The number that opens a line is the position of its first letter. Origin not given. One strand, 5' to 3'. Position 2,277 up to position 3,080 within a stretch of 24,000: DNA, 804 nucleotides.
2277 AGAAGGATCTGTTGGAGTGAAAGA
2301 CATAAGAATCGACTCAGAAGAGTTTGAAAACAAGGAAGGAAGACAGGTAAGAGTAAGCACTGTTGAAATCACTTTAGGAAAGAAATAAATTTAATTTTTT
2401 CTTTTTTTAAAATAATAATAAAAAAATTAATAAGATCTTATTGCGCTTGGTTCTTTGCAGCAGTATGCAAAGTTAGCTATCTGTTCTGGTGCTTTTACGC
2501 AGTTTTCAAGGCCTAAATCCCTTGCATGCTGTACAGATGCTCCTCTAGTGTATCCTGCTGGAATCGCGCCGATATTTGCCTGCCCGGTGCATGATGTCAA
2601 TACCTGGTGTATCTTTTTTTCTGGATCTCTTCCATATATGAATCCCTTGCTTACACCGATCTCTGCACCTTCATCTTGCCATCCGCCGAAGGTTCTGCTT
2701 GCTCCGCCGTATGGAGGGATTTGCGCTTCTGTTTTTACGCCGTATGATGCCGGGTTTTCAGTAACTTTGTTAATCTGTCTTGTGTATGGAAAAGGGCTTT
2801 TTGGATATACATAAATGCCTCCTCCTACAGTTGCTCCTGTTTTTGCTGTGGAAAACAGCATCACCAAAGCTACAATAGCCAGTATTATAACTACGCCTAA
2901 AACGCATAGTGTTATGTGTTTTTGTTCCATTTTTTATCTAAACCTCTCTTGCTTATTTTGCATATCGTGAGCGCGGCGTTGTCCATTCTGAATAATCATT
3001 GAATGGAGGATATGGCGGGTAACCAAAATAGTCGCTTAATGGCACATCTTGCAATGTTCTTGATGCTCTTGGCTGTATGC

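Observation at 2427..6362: Nine-gene tandem array of a small anchored four-Cys protein family I cannot assign to any family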

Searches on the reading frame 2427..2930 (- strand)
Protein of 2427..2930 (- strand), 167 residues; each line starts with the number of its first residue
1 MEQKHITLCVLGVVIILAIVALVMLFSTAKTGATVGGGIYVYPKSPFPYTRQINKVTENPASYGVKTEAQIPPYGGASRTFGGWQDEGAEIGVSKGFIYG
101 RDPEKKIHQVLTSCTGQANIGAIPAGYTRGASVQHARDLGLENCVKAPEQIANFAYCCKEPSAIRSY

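Call 4: search_protein_families(library=pfam, max_evalue=1, proteins=[window:2427-2930:-])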
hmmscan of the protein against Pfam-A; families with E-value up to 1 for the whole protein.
window:2427-2930:- (167 aa): 0 families

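Call 8: find_homologous_proteins(query=A1, max_evalue=0.001)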
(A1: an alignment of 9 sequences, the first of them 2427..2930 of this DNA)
Query A1 (9 sequences) (167 aa, profile of the alignment): 255 proteins with E <= 0.001 among 8000 candidates; the best 120 are listed.
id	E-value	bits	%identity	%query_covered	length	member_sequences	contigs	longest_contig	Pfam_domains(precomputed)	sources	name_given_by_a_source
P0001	2.7e-49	185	27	98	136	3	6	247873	-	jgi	-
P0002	2.5e-45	172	32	98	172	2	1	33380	-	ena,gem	-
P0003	5.0e-41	158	92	100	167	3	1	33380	-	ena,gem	-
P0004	3.1e-38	149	76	99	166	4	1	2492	-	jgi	jgi:hypothetical protein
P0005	3.5e-38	149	30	100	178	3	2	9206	-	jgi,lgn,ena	-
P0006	6.5e-37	145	29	100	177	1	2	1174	-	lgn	-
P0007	1.0e-36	144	74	99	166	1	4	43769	-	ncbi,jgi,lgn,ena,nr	ncbi:hypothetical protein KY333_01815 [Candidatus Woesearchaeota archaeon]|nr:hypothetical protein [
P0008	2.0e-36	143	66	99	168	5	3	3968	-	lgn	-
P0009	4.1e-35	139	69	100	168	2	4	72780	-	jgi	-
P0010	7.0e-35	138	62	98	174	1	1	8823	-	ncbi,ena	-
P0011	8.1e-35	138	62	98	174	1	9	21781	-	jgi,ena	-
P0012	8.3e-35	138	33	98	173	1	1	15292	-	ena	-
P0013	9.4e-35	138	77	98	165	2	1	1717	-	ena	-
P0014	1.6e-34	137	29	98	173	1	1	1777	-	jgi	jgi:hypothetical protein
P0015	2.4e-34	137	63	100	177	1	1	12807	-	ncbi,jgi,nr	ncbi:hypothetical protein KY310_04230 [Candidatus Woesearchaeota archaeon]|nr:hypothetical protein [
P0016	3.7e-34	136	58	100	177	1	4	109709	-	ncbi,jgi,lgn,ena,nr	ncbi:hypothetical protein KY338_07050 [Candidatus Woesearchaeota archaeon]|nr:hypothetical protein [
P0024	5.8e-32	129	62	100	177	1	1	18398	-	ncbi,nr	ncbi:hypothetical protein GF343_00980 [Candidatus Woesearchaeota archaeon]|nr:hypothetical protein [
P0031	2.7e-29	120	68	99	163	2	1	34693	-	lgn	-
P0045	4.3e-19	87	31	95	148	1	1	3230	-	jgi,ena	-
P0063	5.2e-9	54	29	86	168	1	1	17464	-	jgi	-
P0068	4.1e-8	52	34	61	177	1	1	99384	-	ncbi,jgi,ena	-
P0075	1.8e-7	50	54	23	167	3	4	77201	-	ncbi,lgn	-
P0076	2.2e-7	49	34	74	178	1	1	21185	-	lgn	-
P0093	7.9e-7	47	24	95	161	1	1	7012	-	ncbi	ncbi:MAG: hypothetical protein QW666_02670 [Candidatus Woesearchaeota archaeon]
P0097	9.5e-7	47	26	94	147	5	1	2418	-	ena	-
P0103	1.7e-6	46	33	62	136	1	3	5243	-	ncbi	-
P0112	3.0e-6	46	44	25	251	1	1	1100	-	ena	-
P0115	3.8e-6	45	47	31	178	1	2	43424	-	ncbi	ncbi:MAG: hypothetical protein QXM31_00835 [Candidatus Woesearchaeota archaeon]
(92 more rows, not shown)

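Call 10: find_encoding_contigs(protein=P0016, flank=10000, max_places=2)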
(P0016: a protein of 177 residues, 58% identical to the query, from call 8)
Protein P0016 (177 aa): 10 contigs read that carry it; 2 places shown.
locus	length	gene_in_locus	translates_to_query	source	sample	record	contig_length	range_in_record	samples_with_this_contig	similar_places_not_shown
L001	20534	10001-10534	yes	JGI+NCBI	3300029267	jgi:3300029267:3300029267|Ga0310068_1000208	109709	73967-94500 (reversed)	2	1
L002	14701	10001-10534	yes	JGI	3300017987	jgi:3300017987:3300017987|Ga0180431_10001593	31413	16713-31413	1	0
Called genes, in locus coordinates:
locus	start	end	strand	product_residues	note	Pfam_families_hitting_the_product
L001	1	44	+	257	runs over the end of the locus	-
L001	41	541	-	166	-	-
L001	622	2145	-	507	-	PF00587:tRNA-synt_2b, PF03129:HGTP_anticodon, PF09180:ProRS-C_1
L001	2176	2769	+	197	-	-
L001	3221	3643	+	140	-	PF01850:PIN, PF13470:PIN_3 (weak)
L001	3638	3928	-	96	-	-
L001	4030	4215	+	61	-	-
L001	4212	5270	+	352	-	PF11805:DUF3326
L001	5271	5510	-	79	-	-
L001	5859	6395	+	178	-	-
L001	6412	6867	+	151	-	-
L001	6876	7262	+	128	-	-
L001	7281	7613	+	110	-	-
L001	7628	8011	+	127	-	-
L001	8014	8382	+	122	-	-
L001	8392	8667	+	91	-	-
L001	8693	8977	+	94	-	-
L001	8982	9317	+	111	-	-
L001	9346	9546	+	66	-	-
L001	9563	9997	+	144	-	-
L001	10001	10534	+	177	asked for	-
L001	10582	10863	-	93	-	PF01918:Alba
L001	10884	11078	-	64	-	PF00833:Ribosomal_S17e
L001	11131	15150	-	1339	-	PF05048:NosD (weak), PF13229:Beta_helix (weak), PF05048:NosD, PF13229:Beta_helix, PF05048:NosD, PF13229:Beta_helix (weak)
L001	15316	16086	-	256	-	PF00491:Arginase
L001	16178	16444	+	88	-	-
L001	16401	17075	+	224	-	PF08843:AbiEii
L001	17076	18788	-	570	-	PF03485:Arg_tRNA_synt_N, PF00750:tRNA-synt_1d, PF05746:DALR_1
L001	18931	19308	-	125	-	-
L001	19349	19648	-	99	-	-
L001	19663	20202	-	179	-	-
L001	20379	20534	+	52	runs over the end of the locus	-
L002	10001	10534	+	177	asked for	-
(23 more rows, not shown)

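Call 11: find_encoding_contigs(protein=P0001, flank=10000, max_places=2)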
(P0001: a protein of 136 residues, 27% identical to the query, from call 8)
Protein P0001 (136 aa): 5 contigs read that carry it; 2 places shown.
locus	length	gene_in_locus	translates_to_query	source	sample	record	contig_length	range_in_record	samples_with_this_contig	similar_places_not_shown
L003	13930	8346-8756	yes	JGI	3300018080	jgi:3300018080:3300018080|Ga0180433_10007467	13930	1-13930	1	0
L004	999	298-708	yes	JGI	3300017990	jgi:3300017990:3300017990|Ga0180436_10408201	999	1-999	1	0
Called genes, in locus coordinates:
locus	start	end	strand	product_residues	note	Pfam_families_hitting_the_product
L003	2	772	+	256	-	?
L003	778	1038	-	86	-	-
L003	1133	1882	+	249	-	-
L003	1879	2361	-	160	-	-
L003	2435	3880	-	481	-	PF00587:tRNA-synt_2b, PF03129:HGTP_anticodon, PF09180:ProRS-C_1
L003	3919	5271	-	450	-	PF02655:ATP-grasp_3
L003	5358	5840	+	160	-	-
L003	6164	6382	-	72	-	-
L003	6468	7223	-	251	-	PF14528:LAGLIDADG_3 (weak)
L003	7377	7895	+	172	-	-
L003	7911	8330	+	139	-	-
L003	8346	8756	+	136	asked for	-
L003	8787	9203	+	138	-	-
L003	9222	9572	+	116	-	-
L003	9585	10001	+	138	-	-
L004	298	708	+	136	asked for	-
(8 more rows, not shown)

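Call 12: find_encoding_contigs(protein=P0009, flank=10000, max_places=1)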
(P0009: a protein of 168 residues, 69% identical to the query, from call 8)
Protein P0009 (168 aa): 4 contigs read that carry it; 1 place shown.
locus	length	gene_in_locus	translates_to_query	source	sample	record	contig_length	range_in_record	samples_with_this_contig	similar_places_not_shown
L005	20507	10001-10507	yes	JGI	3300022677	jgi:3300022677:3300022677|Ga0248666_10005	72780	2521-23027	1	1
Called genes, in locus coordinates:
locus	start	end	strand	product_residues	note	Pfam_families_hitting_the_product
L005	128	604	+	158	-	-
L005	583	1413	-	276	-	PF22075:DUF6939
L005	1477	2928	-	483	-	PF00587:tRNA-synt_2b, PF03129:HGTP_anticodon, PF09180:ProRS-C_1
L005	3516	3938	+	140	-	PF01850:PIN, PF13470:PIN_3 (weak)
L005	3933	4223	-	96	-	-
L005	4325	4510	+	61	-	-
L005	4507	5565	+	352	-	PF11805:DUF3326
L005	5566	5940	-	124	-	-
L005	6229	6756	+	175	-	-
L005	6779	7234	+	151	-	-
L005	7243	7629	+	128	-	-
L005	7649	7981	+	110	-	-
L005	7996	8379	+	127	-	-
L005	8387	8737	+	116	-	-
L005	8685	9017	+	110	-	-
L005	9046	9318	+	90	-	-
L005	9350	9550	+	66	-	-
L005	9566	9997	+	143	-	-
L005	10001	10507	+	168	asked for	-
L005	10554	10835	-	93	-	PF01918:Alba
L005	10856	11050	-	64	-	PF00833:Ribosomal_S17e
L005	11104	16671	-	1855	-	PF05048:NosD, PF13229:Beta_helix, PF05048:NosD, PF13229:Beta_helix (weak)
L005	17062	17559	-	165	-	PF13238:AAA_18 (weak)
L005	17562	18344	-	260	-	PF00491:Arginase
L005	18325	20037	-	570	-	PF03485:Arg_tRNA_synt_N, PF00750:tRNA-synt_1d, PF05746:DALR_1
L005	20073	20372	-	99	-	-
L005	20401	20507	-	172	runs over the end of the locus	PF13412:HTH_24 (faint)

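Call 13: find_encoding_contigs(protein=P0024, flank=10000, max_places=1)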
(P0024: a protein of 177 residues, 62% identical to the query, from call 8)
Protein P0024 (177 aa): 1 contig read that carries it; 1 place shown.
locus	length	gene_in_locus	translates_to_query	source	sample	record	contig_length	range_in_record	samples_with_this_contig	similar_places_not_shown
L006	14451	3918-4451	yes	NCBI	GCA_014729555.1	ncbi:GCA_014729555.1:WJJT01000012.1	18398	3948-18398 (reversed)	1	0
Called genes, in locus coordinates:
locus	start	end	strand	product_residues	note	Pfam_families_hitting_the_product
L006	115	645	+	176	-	-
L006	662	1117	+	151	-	-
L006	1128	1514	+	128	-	-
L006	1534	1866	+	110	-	-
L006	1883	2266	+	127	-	-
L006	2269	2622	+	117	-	-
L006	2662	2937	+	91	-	-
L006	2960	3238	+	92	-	-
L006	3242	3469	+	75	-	-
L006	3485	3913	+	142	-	-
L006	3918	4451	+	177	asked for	-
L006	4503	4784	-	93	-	PF01918:Alba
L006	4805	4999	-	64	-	PF00833:Ribosomal_S17e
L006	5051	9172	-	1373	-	PF05048:NosD, PF13229:Beta_helix, PF05048:NosD (weak), PF13229:Beta_helix (weak), PF05048:NosD, PF13229:Beta_helix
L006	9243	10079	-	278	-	PF00491:Arginase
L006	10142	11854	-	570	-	PF03485:Arg_tRNA_synt_N, PF00750:tRNA-synt_1d, PF05746:DALR_1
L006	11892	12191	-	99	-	-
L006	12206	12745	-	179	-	-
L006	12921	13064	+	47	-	-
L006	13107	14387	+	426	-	PF00919:UPF0004, PF04055:Radical_SAM, PF01938:TRAM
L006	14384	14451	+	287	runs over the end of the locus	PF07091:FmrO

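Call 14: find_encoding_contigs(protein=P0007, flank=10000, max_places=1)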
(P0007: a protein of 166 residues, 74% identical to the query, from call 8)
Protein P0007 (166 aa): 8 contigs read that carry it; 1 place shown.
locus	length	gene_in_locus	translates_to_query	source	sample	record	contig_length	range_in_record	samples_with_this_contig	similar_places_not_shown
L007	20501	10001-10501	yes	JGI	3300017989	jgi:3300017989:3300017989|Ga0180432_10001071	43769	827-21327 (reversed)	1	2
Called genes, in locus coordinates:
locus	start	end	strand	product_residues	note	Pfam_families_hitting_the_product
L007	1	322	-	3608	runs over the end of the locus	-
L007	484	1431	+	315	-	-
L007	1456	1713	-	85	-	-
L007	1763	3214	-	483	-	PF00587:tRNA-synt_2b, PF03129:HGTP_anticodon, PF09180:ProRS-C_1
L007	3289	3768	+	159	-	-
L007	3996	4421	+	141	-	PF13470:PIN_3, PF01850:PIN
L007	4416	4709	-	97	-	-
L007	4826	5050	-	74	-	-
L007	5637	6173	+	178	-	-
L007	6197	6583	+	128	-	-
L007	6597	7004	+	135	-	-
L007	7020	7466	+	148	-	-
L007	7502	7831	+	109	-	-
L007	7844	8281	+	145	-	-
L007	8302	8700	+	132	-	-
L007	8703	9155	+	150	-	-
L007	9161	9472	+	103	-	-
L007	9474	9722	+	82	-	-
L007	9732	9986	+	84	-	-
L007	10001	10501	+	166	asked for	-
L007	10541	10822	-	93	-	PF01918:Alba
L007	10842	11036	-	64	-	PF00833:Ribosomal_S17e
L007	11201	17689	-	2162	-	PF05048:NosD, PF13229:Beta_helix, PF05048:NosD, PF13229:Beta_helix, PF23414:Beta-prop_EML_2 (faint)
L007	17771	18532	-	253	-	PF00491:Arginase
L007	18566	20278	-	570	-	PF03485:Arg_tRNA_synt_N, PF00750:tRNA-synt_1d, PF05746:DALR_1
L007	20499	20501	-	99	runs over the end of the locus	-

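Call 15: find_encoding_contigs(protein=P0031, flank=10000, max_places=1)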
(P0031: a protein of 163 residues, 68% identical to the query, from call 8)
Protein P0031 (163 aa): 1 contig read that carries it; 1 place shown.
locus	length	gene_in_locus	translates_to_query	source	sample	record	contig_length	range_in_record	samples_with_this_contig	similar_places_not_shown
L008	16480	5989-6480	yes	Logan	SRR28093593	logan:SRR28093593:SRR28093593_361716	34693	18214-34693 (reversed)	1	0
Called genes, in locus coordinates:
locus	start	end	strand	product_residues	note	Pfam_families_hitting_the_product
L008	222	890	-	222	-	-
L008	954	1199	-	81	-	-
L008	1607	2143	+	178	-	-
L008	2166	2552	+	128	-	-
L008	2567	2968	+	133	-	-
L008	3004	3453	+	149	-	-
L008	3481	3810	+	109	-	-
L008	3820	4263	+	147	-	-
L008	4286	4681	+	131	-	-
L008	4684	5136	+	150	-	-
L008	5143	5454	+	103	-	-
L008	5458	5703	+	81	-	-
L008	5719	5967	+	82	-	-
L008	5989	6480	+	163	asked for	-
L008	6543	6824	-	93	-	PF01918:Alba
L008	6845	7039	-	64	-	PF00833:Ribosomal_S17e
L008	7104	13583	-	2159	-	PF05048:NosD, PF13229:Beta_helix, PF05048:NosD, PF13229:Beta_helix, PF05048:NosD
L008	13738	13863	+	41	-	-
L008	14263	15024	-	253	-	PF00491:Arginase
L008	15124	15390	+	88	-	-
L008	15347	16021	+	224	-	PF08843:AbiEii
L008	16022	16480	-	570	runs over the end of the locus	PF03485:Arg_tRNA_synt_N, PF00750:tRNA-synt_1d, PF05746:DALR_1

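Call 21: search_protein_families(library=ncbifam, max_evalue=1, proteins=[window:2427-2930:-, P0112])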
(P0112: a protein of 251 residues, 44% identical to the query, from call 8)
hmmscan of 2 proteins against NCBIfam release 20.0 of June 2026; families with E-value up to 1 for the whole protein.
window:2427-2930:- (167 aa): 0 families

P0112 (251 aa): 0 families

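Call 28: predict_structure(alignment_id=A3)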
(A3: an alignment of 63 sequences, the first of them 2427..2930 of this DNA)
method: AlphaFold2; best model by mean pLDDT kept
length: 167 residues; sequences in the alignment: 63
mean_pLDDT: 65.7   pTM: 0.47
mean pLDDT of the five models: 65.7, 62.7, 61.2, 56.4, 56.1
residues with pLDDT >= 90: 15; 70-90: 64; 50-70: 37; < 50: 51
segments of 3 or more residues with pLDDT < 50: 32-51, 75-104
pLDDT, mean of each block of 10 residues (from residue 1): 82 94 74 40 44 62 58 45 44 35 55 79 83 86 86 85 63
secondary structure, 60 per line:
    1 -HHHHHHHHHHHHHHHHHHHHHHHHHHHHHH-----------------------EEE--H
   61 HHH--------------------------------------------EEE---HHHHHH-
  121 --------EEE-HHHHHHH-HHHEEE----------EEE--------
elements in order: H2-31 E55-57 H60-63 E108-110 H114-119 E129-131 H133-139 E144-146 E157-159

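Call 36: fold_search(model_id=the predicted structure, library=pdb)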
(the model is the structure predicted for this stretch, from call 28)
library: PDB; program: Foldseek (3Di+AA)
matches with E <= 10: 0; with E <= 0.001: 0
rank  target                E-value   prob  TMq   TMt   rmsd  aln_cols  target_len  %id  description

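Call 38: search_protein_families(library=pfam, max_evalue=10, proteins=[P0045, P0063, P0068, P0075, P0076, P0093, P0097, P0103, P0112, P0115])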
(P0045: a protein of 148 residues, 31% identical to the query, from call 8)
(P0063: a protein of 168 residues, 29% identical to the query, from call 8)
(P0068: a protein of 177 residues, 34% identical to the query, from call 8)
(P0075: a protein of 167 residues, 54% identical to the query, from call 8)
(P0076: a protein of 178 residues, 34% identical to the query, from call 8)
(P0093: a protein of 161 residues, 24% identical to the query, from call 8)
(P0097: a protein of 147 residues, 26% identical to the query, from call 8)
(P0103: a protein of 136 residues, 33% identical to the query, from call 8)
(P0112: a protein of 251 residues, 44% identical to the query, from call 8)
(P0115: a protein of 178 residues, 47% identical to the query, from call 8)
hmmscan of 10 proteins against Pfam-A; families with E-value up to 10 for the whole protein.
P0045 (148 aa): 1 family
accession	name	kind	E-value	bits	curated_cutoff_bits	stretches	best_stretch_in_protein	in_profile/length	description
PF19495.4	DUF6030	-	0.00098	19.2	26.7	1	65-120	63-119/254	Family of unknown function (DUF6030)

P0063 (168 aa): 0 families

P0068 (177 aa): 1 family
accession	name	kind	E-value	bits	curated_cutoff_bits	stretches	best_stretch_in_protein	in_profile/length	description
PF25016.1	EGF_Pikachurin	-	0.17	12.1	27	1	142-155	6-19/30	Pikachurin, EGF-like domain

P0075 (167 aa): 0 families

P0076 (178 aa): 0 families

P0093 (161 aa): 0 families

P0097 (147 aa): 1 family
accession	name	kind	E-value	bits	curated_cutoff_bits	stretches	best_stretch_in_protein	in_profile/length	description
PF12175.13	WSS_VP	-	0.023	14.6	24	1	3-110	5-82/201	White spot syndrome virus structural envelope protein VP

P0103 (136 aa): 1 family
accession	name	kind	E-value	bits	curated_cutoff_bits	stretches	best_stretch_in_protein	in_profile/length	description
PF11127.14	YgaP-like_TM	-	1.1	9.9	25.3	1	6-31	18-50/66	Inner membrane protein YgaP-like, transmembrane domain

P0112 (251 aa): 0 families

P0115 (178 aa): 1 family
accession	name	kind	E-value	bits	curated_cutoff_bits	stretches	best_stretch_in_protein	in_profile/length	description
PF11127.14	YgaP-like_TM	-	2.1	9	25.3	1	7-33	17-50/66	Inner membrane protein YgaP-like, transmembrane domain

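Call 43: find_encoding_contigs(protein=P0063, flank=10000, max_places=1)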
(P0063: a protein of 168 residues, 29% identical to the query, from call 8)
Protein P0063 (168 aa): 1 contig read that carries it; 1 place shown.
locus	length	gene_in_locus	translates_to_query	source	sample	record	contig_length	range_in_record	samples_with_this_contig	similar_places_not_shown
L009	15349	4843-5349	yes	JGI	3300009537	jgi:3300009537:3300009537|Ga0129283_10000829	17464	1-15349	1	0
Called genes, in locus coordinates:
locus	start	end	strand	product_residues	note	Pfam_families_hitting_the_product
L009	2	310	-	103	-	?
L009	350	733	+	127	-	PF01201:Ribosomal_S8e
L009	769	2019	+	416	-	PF12705:PDDEXK_1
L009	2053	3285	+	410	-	PF01966:HD, PF19276:HD_assoc_2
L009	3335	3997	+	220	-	-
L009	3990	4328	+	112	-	-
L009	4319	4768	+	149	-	PF01252:Peptidase_A8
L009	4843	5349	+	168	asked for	-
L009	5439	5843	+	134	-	-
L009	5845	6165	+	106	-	-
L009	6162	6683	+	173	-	-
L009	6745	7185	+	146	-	-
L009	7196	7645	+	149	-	-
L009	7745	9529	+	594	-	PF05693:Glycogen_syn, PF08323:Glyco_transf_5 (weak), PF00534:Glycos_transf_1 (faint), PF13692:Glyco_trans_1_4 (faint)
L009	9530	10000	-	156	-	PF10050:DUF2284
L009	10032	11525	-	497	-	PF01676:Metalloenzyme, PF06415:iPGM_N, PF01663:Phosphodiest (weak)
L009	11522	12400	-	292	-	PF13793:Pribosyltran_N, PF00156:Pribosyltran, PF24390:PRTase-CE, PF14572:Pribosyl_synth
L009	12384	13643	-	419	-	PF03952:Enolase_N, PF00113:Enolase_C, PF13378:MR_MLE_C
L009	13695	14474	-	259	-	PF09754:PAC2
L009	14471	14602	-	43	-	PF04135:Nop10p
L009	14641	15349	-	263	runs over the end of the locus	PF00575:S1, PF07541:EIF_2_alpha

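Call 44: find_encoding_contigs(protein=P0068, flank=10000, max_places=1)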
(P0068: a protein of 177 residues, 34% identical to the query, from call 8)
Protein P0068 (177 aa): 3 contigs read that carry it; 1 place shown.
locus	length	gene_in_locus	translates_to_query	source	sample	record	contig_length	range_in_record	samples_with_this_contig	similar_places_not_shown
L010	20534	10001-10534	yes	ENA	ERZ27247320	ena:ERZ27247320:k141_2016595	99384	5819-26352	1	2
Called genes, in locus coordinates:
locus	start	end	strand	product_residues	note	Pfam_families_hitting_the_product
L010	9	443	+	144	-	-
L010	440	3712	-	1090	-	-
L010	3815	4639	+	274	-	-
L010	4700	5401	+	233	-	-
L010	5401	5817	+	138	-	-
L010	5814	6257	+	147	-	PF01252:Peptidase_A8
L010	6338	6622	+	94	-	-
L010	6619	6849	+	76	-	-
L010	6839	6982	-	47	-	-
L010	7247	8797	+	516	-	PF05593:RHS_repeat (faint)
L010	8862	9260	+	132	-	-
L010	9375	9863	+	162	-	-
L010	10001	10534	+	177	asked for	-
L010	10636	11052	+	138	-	-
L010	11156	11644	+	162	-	-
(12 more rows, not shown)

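Call 50: find_related_loci(query=A4, collection=genome_contigs, flank=8000)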
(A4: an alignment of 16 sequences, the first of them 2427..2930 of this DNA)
Query A4 (167 aa) in genome_contigs; peptide patterns used: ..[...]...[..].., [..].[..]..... (x = any residue, [..] = any of these).
15 stretches matched a pattern; 4 encode a relative of the query (tblastn E <= 1e-3); 4 distinct loci.
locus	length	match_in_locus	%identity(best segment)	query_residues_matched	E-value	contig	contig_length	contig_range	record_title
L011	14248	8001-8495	74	1-165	8e-86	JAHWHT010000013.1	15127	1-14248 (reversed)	MAG: Candidatus Woesearchaeota archaeon isolate Yap100.bin1.6 contig_5693, whole genome shotgun sequence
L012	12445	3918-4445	62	1-167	3e-71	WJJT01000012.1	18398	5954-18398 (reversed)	MAG: Candidatus Woesearchaeota archaeon isolate Bin_031 k141_712593, whole genome shotgun sequence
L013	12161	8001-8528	63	1-167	5e-65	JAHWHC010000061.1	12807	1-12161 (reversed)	MAG: Candidatus Woesearchaeota archaeon isolate FT1_425 k127_46836332, whole genome shotgun sequence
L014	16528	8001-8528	58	1-167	3e-53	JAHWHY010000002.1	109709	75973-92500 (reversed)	MAG: Candidatus Woesearchaeota archaeon isolate Yap150.bin7.227 contig-145_209, whole genome shotgun sequence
